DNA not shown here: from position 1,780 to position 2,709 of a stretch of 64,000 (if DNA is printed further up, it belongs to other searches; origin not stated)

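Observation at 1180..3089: Methyltransferase-methyltransferase-NADAR cassette bounded by 68-bp direct repeats that each carry a start codon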

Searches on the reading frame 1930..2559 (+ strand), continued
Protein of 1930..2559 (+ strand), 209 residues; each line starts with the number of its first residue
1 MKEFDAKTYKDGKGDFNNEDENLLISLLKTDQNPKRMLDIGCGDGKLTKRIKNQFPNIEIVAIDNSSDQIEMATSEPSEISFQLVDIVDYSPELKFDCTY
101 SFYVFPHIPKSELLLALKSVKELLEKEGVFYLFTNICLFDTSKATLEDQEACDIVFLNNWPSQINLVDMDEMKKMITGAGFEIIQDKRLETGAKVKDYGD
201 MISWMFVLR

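Call 66: fold_search(model_id=the predicted structure, library=pdb)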
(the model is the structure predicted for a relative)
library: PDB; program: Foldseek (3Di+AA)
matches with E <= 10: 1975; with E <= 0.001: 1371
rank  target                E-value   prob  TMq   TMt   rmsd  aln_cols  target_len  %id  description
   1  5cm2_Z                2.0e-12  1.00  0.67  0.75   4.7       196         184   17  Structure of Y. lipolytica Trm9-Trm112 complex, a methyltransferase modifying U34 in the anticodon loop of some tRNAs (released 2015-10-21)
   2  6wj7_B                2.6e-12  1.00  0.66  0.64   4.7       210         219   21  The structure of NTMT1 in complex with compound C2A (released 2020-08-19)
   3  8rdl                  5.4e-12  1.00  0.68  0.68   5.4       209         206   18  Xenorhabdin methyltransferase XrdM with SAH (released 2024-10-16)
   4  9fce_A                7.0e-12  1.00  0.61  0.61   6.4       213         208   17  BelI in complex with SAM from Streptomyces sp. UCK14 (released 2024-08-21)
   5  3d2l_A                8.5e-12  1.00  0.65  0.57   8.9       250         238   15  Crystal structure of SAM-dependent methyltransferase (ZP_00538691.1) from EXIGUOBACTERIUM SP. 255-15 at 1.90 A resolut (released 2008-05-20)
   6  3ou6_B                1.0e-11  1.00  0.58  0.58   6.0       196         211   16  DhpI-SAM complex (released 2010-10-27)
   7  6kdr_A                1.2e-11  1.00  0.64  0.61   4.8       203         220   18  Crystal structure of human NRMT2 in complex with human centromere protein B peptide (released 2020-07-08)
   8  5cvd_B                1.2e-11  1.00  0.63  0.59   5.0       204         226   20  Crystal structure of human NRMT1 in complex with alpha-N-dimethylated human CENP-A peptide (released 2015-11-25)
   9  9fce_B                1.2e-11  1.00  0.61  0.61   6.3       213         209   17  BelI in complex with SAM from Streptomyces sp. UCK14 (released 2024-08-21)
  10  1y8c                  1.4e-11  1.00  0.65  0.56   6.5       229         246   15  Crystal structure of a S-adenosylmethionine-dependent methyltransferase from Clostridium acetobutylicum ATCC 824 (released 2004-12-28)
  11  3ccf_A                1.4e-11  1.00  0.65  0.57   6.2       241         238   15  Crystal structure of putative methyltransferase (YP_321342.1) from Anabaena variabilis ATCC 29413 at 1.90 A resolution (released 2008-03-11)
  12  3dtn_B                1.4e-11  1.00  0.60  0.59   5.7       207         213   17  Crystal structure of putative Methyltransferase-MM_2633 from Methanosarcina mazei . (released 2008-09-09)
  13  3ou6_A                1.5e-11  1.00  0.63  0.62   5.4       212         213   16  DhpI-SAM complex (released 2010-10-27)
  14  4pne_B                1.6e-11  1.00  0.66  0.51   4.5       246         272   15  Crystal Structure of the [4+2]-Cyclase SpnF (released 2015-02-18)
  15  5je4_A                1.6e-11  1.00  0.61  0.57   6.3       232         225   17  Crystal structure of Burkholderia glumae ToxA Y7A mutant with bound S-adenosylhomocysteine (SAH) (released 2016-05-04)
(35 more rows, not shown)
